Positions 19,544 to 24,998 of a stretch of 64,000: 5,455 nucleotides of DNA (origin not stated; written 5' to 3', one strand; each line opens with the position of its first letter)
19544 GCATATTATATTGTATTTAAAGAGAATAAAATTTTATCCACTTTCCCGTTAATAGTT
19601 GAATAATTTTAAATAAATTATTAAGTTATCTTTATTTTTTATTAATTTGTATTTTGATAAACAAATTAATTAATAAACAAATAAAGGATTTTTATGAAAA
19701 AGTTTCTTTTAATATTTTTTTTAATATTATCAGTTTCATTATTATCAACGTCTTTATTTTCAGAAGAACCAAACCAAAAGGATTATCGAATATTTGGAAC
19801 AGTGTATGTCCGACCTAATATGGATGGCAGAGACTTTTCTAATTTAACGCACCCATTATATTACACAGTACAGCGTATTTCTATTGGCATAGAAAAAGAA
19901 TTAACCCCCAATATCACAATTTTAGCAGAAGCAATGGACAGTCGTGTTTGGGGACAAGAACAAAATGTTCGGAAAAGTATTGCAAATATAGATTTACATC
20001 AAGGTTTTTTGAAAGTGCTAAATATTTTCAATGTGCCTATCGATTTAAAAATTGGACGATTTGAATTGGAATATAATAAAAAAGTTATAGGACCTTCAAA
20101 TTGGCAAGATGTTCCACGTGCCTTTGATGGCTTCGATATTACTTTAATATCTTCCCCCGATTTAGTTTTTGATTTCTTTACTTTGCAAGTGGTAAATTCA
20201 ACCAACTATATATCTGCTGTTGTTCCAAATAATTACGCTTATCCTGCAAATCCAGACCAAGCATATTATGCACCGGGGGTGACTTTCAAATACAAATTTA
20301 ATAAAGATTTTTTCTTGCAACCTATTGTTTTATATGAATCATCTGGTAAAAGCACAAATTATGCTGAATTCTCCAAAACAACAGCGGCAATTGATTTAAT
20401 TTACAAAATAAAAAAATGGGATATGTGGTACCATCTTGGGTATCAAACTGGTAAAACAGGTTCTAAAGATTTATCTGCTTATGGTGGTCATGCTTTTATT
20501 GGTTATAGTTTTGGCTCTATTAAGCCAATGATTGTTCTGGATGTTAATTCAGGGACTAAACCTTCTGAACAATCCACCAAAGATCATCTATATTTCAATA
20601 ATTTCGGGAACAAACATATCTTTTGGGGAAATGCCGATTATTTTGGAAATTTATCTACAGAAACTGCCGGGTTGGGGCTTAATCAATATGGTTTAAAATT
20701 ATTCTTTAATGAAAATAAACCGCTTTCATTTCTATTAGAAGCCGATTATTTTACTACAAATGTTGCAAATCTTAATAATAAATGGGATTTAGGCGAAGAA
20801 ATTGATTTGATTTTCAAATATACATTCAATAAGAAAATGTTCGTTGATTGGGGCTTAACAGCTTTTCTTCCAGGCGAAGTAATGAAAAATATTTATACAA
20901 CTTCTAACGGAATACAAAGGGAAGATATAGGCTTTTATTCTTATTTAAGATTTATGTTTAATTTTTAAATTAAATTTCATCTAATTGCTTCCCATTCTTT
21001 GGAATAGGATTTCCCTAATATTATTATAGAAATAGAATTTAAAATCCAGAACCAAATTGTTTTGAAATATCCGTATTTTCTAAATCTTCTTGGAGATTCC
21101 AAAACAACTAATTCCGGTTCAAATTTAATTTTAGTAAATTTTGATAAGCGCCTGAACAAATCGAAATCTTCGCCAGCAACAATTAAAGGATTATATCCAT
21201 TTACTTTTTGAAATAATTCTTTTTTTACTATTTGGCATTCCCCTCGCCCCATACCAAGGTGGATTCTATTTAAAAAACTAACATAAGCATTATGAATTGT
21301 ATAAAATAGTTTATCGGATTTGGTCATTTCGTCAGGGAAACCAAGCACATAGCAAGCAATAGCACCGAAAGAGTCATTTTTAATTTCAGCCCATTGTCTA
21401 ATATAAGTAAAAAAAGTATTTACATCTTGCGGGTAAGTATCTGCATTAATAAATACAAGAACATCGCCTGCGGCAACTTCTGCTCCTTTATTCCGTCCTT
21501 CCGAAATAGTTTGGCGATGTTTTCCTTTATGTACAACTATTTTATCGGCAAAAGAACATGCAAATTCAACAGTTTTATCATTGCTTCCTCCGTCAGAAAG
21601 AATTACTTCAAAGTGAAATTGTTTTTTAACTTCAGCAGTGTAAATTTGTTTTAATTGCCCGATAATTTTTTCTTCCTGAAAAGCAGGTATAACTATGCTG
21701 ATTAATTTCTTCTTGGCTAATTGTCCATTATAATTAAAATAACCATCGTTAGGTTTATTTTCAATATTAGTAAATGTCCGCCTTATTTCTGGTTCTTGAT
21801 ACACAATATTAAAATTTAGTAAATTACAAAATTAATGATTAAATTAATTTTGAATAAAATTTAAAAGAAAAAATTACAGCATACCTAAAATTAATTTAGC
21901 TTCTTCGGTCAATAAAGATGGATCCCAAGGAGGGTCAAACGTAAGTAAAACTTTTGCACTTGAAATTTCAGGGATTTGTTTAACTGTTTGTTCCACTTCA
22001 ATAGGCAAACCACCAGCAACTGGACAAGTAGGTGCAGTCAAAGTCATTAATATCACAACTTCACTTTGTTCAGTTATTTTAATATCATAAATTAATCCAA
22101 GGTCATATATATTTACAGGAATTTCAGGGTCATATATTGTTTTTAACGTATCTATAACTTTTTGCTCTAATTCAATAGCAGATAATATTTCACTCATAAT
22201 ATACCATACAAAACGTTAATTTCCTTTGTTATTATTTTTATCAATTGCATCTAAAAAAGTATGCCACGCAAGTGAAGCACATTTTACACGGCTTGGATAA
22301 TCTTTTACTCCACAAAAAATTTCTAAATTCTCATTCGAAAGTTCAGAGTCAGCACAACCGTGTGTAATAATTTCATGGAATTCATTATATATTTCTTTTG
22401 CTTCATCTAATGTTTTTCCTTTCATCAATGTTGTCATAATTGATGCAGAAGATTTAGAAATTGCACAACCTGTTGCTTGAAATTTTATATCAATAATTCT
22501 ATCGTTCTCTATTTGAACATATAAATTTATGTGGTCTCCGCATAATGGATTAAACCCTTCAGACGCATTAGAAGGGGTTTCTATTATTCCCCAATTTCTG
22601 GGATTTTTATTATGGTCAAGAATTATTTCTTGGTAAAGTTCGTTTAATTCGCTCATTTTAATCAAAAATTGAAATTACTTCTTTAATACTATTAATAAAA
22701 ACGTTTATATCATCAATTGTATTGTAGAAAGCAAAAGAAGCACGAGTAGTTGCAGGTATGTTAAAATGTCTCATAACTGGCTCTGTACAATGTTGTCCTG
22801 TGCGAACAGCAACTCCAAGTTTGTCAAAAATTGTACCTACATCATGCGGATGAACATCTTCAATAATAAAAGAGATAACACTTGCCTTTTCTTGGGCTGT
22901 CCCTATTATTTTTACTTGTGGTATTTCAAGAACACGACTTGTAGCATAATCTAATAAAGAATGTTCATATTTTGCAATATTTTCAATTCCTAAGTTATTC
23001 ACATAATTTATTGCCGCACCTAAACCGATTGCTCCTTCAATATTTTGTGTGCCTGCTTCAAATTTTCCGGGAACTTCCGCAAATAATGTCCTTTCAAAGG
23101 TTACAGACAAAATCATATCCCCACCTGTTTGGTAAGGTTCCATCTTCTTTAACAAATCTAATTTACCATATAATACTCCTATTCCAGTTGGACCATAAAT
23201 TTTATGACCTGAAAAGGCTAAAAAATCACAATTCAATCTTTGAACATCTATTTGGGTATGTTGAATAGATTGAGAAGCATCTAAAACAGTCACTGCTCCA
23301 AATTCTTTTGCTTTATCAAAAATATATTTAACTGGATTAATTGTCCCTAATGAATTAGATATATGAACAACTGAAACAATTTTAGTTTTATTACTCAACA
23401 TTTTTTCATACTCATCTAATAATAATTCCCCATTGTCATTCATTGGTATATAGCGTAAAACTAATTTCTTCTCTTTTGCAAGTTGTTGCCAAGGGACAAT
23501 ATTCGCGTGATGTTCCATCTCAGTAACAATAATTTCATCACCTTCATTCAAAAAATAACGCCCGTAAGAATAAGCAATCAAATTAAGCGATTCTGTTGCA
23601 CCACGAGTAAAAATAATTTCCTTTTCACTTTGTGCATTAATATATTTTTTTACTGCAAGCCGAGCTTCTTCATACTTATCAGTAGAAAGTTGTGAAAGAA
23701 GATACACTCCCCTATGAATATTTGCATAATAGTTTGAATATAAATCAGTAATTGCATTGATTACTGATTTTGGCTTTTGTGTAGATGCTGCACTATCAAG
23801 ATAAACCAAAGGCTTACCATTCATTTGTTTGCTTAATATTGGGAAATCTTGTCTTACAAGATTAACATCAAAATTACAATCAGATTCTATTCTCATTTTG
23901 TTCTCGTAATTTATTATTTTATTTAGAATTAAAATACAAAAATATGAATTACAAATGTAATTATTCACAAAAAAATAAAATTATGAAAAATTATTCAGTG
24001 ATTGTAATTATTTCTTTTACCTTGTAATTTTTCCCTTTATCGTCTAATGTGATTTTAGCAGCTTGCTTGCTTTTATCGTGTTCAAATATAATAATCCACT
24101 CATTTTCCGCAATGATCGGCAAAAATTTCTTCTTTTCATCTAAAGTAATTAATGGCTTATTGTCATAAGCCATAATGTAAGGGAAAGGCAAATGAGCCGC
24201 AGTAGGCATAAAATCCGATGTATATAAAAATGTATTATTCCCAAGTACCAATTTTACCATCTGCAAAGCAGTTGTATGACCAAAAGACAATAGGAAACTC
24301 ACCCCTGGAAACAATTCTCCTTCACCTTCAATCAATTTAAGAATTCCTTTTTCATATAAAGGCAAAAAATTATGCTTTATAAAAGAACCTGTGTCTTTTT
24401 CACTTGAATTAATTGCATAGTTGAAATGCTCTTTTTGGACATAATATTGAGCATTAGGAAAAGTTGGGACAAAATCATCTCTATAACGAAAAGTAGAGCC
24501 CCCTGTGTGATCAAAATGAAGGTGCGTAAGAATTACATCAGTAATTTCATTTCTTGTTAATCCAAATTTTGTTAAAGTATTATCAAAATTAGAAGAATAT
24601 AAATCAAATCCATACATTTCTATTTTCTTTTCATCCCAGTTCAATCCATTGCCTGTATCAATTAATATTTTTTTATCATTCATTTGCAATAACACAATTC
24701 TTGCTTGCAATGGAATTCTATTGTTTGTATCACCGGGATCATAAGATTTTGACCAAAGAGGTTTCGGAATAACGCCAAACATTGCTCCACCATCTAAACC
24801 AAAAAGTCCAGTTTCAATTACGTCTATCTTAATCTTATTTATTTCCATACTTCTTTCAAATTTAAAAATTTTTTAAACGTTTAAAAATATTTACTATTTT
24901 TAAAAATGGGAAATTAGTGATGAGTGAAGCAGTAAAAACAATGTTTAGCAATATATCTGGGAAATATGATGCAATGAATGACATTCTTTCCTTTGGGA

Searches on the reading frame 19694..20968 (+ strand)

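Call 8: search_protein_families(library=pfam, proteins=[window:19694-20968:+], max_evalue=0.001)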
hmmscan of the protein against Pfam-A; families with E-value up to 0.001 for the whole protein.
window:19694-20968:+ (424 aa): 1 family
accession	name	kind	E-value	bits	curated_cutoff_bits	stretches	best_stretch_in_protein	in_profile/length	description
PF13372.12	Alginate_exp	-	2.5e-16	59.9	25.2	1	60-399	34-383/395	Alginate export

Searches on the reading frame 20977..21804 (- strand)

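Call 103: search_protein_families(library=pfam, proteins=[window:20977-21804:-], max_evalue=0.0001)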
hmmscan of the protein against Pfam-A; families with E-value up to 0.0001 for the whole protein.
window:20977-21804:- (275 aa): 2 families
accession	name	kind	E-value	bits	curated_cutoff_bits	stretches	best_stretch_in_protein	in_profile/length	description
PF00535.33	Glycos_transf_2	-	2e-14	54.3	23.3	1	36-127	1-93/168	Glycosyl transferase family 2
PF10111.15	Glyco_tranf_2_2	-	7.5e-11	42.5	27.3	1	37-249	2-230/276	Glycosyltransferase like family 2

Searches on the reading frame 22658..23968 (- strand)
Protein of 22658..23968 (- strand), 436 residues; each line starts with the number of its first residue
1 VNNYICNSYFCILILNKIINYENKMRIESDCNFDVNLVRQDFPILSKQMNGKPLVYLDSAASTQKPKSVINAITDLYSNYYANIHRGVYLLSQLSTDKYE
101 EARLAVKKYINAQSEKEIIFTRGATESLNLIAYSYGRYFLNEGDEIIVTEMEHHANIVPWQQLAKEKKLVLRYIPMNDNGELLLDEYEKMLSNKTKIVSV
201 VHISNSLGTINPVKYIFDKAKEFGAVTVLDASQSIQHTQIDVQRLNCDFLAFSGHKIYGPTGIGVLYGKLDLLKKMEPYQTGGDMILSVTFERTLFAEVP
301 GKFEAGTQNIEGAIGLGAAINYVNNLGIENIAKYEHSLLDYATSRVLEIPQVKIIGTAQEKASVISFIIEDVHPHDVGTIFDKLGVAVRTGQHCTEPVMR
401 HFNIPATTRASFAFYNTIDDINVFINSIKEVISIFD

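Call 8: search_protein_families(library=pfam, proteins=[window:22658-23968:-], max_evalue=0.001)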
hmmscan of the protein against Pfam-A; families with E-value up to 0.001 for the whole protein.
window:22658-23968:- (436 aa): 1 family
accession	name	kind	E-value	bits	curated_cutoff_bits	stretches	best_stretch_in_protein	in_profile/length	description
PF00266.25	Aminotran_5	-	1.1e-146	489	21.5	1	55-423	1-370/371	Aminotransferase class-V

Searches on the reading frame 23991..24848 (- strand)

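Call 103: search_protein_families(library=pfam, proteins=[window:23991-24848:-], max_evalue=0.0001)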
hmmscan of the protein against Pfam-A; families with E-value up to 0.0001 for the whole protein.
window:23991-24848:- (285 aa): 1 family
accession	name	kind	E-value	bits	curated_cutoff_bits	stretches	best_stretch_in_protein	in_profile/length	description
PF00753.33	Lactamase_B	-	5.6e-19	69.3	22.7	1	46-257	3-196/196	Metallo-beta-lactamase superfamily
